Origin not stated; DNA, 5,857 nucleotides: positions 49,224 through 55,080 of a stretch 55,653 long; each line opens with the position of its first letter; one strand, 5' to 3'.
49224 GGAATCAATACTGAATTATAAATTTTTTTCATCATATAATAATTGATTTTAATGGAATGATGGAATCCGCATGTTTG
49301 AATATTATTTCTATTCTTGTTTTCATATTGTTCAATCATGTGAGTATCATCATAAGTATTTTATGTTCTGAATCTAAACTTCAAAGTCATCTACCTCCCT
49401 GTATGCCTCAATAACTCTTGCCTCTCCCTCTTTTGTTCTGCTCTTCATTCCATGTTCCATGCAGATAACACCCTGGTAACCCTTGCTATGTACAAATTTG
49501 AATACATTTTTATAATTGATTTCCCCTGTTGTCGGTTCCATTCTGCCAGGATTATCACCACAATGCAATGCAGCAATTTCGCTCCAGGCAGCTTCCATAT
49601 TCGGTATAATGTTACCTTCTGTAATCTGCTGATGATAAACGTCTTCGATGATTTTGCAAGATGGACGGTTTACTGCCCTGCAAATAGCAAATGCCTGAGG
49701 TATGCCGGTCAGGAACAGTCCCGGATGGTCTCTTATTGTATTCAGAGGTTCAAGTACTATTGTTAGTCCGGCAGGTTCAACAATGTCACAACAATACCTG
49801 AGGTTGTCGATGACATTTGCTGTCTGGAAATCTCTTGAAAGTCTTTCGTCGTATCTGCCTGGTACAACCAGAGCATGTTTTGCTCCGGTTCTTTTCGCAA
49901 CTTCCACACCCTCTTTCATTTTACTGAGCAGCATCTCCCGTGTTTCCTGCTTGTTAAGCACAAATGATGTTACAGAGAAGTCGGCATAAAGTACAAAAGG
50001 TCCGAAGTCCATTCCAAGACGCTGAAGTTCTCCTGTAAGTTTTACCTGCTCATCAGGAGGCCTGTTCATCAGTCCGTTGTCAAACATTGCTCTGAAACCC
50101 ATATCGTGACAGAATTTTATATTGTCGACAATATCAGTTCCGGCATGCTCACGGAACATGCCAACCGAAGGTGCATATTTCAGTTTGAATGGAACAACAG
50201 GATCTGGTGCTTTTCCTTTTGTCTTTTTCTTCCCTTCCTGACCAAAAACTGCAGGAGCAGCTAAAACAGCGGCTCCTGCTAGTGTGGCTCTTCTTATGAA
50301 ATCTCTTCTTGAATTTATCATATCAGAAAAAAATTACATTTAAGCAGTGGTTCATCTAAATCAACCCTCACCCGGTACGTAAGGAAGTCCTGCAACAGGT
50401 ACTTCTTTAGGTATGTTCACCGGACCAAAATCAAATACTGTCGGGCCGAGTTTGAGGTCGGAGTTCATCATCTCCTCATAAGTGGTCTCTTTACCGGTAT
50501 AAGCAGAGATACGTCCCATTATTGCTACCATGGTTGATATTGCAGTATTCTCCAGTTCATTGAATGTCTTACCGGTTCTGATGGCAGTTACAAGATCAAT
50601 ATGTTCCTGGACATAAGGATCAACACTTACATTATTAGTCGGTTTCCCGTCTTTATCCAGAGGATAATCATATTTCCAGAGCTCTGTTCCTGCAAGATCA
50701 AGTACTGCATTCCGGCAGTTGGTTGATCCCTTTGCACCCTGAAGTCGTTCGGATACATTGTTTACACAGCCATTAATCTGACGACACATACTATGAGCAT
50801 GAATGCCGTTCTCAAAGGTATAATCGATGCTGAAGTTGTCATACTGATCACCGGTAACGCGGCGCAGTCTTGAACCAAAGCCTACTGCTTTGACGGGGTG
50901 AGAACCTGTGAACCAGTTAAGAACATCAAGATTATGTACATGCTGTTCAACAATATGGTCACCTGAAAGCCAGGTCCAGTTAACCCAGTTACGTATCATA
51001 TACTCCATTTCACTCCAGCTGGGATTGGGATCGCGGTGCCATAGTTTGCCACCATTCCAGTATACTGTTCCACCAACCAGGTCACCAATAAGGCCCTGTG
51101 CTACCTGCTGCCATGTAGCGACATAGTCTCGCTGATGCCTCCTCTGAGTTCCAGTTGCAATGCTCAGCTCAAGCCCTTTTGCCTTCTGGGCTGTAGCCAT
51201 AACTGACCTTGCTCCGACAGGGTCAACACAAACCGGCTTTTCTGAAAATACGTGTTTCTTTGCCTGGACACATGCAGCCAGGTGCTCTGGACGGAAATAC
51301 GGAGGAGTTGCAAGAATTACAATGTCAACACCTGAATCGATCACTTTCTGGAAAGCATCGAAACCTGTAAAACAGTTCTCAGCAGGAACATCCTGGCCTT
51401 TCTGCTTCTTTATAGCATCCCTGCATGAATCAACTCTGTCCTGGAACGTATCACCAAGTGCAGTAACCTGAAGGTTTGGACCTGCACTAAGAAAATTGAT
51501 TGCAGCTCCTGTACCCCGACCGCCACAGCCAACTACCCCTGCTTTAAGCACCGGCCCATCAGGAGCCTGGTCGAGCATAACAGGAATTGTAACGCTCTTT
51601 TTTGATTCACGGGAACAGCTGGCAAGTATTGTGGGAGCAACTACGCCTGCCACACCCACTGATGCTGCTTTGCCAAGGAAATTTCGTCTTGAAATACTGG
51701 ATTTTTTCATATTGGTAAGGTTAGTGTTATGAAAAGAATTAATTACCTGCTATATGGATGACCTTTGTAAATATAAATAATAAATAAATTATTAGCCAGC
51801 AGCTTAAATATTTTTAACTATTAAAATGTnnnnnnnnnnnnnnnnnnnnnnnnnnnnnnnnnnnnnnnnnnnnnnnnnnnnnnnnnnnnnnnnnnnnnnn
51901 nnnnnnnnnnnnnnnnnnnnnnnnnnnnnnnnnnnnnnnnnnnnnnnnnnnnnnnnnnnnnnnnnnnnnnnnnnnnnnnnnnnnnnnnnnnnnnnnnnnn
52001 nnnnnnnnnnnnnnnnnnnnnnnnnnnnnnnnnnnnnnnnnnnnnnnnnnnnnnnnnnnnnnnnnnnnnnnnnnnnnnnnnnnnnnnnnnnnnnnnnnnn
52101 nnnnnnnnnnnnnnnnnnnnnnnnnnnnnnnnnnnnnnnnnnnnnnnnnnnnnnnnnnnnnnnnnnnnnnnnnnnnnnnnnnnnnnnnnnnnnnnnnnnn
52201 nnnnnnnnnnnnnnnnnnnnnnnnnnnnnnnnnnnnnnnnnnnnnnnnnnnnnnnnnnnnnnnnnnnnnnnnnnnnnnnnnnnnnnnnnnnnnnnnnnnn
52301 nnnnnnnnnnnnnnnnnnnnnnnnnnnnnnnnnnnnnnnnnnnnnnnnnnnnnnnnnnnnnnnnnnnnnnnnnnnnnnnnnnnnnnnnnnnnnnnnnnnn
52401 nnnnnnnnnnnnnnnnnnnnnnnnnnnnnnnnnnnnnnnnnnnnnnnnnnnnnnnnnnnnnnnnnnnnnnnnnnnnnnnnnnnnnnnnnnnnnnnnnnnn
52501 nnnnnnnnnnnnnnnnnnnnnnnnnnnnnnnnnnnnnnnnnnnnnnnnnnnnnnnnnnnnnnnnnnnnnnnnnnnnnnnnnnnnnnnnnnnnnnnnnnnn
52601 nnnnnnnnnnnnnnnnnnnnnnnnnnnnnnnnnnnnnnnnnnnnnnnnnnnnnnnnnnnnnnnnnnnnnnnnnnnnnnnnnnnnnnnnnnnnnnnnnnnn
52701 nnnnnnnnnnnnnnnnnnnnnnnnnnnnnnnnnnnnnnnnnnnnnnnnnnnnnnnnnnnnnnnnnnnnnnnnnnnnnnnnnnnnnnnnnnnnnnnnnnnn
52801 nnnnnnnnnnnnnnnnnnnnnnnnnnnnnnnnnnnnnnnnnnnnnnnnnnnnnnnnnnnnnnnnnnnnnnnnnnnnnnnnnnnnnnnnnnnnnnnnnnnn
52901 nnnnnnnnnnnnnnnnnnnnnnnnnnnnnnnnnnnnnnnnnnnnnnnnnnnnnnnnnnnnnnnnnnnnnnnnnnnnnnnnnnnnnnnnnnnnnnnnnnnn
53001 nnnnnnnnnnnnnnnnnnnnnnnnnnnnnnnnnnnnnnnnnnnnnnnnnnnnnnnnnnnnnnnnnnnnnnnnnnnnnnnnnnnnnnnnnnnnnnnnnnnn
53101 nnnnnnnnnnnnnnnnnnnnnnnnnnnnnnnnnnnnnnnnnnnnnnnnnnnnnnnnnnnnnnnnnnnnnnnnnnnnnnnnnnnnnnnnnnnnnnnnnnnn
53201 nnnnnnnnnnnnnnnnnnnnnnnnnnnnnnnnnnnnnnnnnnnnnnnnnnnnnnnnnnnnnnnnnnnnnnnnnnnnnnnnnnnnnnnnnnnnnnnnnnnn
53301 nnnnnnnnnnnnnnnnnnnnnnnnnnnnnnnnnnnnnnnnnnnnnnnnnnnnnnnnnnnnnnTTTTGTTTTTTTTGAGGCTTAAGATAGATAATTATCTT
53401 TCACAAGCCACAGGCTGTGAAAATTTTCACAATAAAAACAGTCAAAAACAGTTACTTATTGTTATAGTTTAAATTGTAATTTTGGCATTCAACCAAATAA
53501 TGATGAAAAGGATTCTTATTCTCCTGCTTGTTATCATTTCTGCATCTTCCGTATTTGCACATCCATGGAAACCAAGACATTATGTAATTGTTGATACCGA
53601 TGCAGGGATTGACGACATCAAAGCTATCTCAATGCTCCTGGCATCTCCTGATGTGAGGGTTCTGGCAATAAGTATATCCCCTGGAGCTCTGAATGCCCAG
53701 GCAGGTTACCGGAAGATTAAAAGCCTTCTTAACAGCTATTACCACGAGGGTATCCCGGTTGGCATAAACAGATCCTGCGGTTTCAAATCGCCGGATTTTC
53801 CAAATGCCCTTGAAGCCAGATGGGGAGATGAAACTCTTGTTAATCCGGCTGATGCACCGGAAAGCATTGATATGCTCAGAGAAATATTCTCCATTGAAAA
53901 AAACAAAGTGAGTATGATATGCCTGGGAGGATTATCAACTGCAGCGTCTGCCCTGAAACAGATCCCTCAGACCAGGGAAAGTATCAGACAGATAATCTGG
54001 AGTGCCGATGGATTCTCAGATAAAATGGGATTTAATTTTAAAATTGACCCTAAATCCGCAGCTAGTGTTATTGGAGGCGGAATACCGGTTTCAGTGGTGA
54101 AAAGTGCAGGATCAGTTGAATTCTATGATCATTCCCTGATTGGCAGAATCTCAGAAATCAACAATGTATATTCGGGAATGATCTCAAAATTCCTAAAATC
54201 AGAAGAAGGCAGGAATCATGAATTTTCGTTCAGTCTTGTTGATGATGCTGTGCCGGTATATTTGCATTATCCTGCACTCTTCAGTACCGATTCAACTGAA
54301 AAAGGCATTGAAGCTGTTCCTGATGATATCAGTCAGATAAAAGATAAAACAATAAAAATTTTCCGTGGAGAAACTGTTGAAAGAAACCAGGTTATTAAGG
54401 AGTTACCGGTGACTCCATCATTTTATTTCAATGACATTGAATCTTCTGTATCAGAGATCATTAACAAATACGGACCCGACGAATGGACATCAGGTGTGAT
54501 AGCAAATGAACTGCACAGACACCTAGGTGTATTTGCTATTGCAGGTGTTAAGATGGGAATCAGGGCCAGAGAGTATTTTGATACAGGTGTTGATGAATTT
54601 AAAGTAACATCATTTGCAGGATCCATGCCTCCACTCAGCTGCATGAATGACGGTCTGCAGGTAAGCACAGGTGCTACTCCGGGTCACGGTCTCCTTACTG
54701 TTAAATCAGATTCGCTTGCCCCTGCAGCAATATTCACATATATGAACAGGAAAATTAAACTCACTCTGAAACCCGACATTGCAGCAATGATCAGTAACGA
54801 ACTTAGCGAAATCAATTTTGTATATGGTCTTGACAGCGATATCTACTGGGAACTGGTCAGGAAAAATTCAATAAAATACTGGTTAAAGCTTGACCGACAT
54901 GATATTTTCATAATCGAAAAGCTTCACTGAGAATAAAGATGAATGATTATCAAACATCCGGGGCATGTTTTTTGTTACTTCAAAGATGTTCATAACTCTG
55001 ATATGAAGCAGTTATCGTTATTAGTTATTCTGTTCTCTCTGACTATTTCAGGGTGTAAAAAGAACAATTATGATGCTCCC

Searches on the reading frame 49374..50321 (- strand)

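Call 61: search_protein_families(library=pfam, proteins=[window:49374-50321:-], max_evalue=0.00001)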
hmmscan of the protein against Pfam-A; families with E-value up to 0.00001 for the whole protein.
window:49374-50321:- (315 aa): 1 family
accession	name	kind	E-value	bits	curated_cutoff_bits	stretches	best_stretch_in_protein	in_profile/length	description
PF01261.30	AP_endonuc_2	-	2e-30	106.7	31.1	1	69-298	2-234/249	Xylose isomerase-like TIM barrel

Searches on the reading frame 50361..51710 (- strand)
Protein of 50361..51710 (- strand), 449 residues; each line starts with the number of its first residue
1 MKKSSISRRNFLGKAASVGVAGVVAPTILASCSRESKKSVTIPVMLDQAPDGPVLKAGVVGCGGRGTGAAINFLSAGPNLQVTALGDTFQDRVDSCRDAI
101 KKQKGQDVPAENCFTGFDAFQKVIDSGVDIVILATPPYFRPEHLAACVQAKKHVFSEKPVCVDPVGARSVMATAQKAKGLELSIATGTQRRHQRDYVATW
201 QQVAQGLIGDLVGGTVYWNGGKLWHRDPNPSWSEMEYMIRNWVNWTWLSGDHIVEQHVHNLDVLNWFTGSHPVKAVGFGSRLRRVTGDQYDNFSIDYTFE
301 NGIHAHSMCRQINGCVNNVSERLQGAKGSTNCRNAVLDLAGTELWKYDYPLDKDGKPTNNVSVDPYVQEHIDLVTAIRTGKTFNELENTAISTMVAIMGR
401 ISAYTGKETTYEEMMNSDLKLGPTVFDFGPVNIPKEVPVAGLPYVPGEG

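Call 62: search_protein_families(library=ncbifam, proteins=[window:50361-51710:-], max_evalue=0.00001)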
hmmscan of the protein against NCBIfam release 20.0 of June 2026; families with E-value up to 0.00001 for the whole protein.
window:50361-51710:- (449 aa): 2 families
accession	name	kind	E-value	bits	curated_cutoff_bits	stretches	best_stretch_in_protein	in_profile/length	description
TIGR04380.1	myo_inos_iolG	equivalog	8.4e-18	64.3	355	1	55-302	2-222/330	inositol 2-dehydrogenase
NF052679.1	InsChiInosDhIolG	equivalog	3.3e-06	26.4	540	0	55-210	3-147/343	bifunctional inositol 2-dehydrogenase/D-chiro-inositol 1-dehydrogenase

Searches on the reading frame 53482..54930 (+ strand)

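Call 62: search_protein_families(library=ncbifam, proteins=[window:53482-54930:+], max_evalue=0.00001)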
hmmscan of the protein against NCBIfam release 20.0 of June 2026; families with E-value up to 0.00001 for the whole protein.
window:53482-54930:+ (482 aa): 2 families
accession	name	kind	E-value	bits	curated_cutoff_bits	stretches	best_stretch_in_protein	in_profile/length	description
NF008036.0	PRK10768.1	equivalog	2.9e-15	56.2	382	1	34-273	4-253/304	ribonucleoside hydrolase RihC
NF007761.0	PRK10443.1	equivalog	3.9e-11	42.6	433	1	34-278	4-265/311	pyrimidine-specific ribonucleoside hydrolase RihA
